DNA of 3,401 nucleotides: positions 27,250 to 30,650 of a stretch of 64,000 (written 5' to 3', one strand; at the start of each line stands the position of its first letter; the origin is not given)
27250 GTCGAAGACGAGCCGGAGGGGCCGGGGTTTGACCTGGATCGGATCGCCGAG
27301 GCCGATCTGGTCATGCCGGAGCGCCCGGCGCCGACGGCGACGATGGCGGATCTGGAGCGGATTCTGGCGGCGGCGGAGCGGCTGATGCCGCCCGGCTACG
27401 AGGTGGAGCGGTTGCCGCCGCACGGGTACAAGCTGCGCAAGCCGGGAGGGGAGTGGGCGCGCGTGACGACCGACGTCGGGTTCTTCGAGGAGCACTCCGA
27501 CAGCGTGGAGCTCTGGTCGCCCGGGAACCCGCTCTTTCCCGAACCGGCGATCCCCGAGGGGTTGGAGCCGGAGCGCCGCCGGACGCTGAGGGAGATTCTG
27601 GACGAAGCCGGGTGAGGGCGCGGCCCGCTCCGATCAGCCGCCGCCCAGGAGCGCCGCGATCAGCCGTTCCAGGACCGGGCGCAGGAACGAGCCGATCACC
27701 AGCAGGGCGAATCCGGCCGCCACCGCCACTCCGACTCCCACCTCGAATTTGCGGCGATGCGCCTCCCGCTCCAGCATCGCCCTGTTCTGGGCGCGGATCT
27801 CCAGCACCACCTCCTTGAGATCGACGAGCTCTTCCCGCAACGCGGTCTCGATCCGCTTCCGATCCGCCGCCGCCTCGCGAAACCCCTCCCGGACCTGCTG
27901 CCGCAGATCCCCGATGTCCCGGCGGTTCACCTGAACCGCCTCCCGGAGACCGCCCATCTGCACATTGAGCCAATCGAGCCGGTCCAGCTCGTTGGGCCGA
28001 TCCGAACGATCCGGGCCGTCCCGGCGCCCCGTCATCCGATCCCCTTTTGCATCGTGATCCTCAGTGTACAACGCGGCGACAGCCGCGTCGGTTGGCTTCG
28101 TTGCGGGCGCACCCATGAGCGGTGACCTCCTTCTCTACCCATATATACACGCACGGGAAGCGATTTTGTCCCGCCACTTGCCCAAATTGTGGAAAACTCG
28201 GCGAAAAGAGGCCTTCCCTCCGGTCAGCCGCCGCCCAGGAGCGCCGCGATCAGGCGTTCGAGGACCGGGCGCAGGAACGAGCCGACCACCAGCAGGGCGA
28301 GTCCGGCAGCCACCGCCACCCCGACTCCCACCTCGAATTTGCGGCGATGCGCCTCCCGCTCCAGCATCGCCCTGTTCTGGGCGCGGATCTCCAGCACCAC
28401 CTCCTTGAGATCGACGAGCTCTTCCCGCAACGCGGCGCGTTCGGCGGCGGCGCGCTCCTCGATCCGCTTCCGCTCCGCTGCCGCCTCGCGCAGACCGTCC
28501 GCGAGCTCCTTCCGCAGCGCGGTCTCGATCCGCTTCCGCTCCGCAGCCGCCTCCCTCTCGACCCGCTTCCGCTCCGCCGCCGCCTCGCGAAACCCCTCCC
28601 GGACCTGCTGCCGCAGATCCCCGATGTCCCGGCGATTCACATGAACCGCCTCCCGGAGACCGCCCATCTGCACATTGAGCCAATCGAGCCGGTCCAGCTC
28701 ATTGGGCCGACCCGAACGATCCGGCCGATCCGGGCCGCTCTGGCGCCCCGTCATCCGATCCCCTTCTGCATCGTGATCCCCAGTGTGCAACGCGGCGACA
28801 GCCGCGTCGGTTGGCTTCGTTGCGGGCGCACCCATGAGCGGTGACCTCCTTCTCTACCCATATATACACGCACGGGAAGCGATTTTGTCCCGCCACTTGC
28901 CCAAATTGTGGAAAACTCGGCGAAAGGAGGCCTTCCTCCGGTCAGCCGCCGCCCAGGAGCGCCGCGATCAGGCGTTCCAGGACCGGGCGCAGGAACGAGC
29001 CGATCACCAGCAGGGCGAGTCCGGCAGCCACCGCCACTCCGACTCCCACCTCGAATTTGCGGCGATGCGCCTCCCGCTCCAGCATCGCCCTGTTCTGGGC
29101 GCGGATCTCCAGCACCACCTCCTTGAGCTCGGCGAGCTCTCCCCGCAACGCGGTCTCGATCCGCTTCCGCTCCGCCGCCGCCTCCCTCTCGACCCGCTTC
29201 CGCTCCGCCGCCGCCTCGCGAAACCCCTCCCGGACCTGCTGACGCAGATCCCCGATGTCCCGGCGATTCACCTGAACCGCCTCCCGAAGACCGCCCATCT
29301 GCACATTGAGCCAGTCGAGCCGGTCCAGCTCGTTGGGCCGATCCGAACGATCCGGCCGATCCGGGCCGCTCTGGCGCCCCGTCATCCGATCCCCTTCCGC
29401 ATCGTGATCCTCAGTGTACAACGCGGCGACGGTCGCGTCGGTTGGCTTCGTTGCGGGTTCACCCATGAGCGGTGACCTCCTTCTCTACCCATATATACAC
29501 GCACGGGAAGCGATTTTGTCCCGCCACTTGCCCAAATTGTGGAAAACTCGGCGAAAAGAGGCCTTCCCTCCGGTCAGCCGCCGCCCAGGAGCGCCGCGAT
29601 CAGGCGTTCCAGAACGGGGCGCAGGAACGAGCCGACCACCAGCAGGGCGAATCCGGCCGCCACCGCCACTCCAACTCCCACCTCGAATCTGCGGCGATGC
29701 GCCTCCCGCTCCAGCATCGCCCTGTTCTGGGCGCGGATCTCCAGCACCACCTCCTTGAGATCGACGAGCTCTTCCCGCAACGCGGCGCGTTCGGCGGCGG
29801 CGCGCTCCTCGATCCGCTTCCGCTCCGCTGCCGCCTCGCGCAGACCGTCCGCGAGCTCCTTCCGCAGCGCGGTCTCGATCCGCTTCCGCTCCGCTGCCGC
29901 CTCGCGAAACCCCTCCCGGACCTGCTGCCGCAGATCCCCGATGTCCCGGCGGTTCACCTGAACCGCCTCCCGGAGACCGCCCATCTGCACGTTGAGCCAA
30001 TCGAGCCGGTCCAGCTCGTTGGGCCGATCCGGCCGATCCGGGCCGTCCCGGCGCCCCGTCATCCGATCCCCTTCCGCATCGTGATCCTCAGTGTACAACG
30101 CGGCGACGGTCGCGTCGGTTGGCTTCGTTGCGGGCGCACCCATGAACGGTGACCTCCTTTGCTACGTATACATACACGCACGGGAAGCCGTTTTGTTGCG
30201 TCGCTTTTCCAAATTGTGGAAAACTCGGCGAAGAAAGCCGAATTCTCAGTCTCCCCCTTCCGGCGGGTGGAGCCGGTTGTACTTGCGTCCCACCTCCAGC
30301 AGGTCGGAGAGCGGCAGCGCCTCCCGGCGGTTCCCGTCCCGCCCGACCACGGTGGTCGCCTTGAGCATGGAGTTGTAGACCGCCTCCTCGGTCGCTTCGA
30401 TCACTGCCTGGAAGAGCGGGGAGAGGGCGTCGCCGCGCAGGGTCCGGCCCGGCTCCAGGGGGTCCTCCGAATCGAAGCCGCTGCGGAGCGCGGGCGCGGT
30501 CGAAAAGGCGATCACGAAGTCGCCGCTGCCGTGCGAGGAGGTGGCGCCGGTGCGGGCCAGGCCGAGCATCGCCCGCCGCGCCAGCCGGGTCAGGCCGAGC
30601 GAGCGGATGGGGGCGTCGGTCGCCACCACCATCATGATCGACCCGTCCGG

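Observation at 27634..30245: Four tandem, near-identical genes for tail-anchored coiled-coil proteins abutting the defence locus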

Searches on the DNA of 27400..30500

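Call 8: search_rna_families(source=window, start=27400, end=30500, threshold=evalue, max_evalue=10)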
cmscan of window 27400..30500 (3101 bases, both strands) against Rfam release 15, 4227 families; matches with E-value up to 10: 7.
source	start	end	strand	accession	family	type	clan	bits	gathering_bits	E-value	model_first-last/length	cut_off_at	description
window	28972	29052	-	RF01030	mir-422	Gene; miRNA;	-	23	90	0.45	1-85/85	no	mir-422 microRNA precursor family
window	27666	27741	-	RF01030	mir-422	Gene; miRNA;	-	20.3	90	2.3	1-85/85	no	mir-422 microRNA precursor family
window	27444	27464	+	RF02040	HOTTIP_1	Gene; lncRNA;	-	16.1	50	3.1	1-57/57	no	HOXA transcript at the distal tip, conserved region 1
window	28299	28378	+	RF02791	CcsR1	Gene; sRNA;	-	14.1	65.3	5.9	1-83/83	no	Conserved CCUCCUCCC motif stress-induced RNA 1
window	29649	29728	+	RF02791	CcsR1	Gene; sRNA;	-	13.9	65.3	6.7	1-83/83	no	Conserved CCUCCUCCC motif stress-induced RNA 1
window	27709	27788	+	RF02791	CcsR1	Gene; sRNA;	-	13.8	65.3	7.1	1-83/83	no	Conserved CCUCCUCCC motif stress-induced RNA 1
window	29017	29096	+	RF02791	CcsR1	Gene; sRNA;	-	13.7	65.3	7.9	1-83/83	no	Conserved CCUCCUCCC motif stress-induced RNA 1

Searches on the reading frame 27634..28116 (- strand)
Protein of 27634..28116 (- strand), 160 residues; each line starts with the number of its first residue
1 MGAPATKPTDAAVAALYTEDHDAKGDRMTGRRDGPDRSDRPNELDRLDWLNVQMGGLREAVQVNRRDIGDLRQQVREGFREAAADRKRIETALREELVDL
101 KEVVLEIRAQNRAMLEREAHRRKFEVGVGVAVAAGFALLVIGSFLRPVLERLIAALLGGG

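Call 6: search_protein_families(library=pfam, proteins=[window:27634-28116:-], max_evalue=10)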
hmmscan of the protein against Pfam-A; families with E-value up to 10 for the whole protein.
window:27634-28116:- (160 aa): 2 families
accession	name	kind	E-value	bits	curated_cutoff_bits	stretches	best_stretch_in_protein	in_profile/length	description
PF15665.10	FAM184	-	0.0016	18.6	32.7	1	61-123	138-201/211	Family with sequence similarity 184, A and B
PF11239.13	DUF3040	-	0.074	13.7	24.7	1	88-147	13-67/84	Protein of unknown function (DUF3040)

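Call 11: search_protein_families(library=phrogs, proteins=[window:27634-28116:-], max_evalue=1)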
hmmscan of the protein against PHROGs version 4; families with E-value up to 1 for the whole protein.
window:27634-28116:- (160 aa): 5 families
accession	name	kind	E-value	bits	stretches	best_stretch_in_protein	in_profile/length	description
phrog_16654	-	unknown function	0.052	14.7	1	87-134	47-93/101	-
phrog_6217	-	unknown function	0.13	13.4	1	68-97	21-50/53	-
phrog_31697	-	unknown function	0.17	13.1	1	44-82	28-67/118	-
phrog_594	-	unknown function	0.28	12.6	1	99-142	22-65/85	-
phrog_404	-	tail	0.65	11.1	0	65-96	67-99/118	minor tail protein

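Call 12: search_protein_families(library=ncbifam, proteins=[window:27634-28116:-], max_evalue=1)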
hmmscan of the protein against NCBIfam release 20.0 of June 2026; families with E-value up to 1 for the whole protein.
window:27634-28116:- (160 aa): 3 families
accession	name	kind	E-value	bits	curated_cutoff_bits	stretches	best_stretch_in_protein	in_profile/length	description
TIGR04211.1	SH3_and_anchor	equivalog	0.053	13.1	65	1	79-136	123-179/198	TIGR04211 family SH3 domain-containing protein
TIGR01682.1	moaD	equivalog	0.074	13.9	66.15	1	57-106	16-67/80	molybdopterin converting factor subunit 1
NF011762.0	PRK15216.1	equivalog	0.17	11.1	452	1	57-146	213-305/340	putative fimbrial biosynthesis regulatory protein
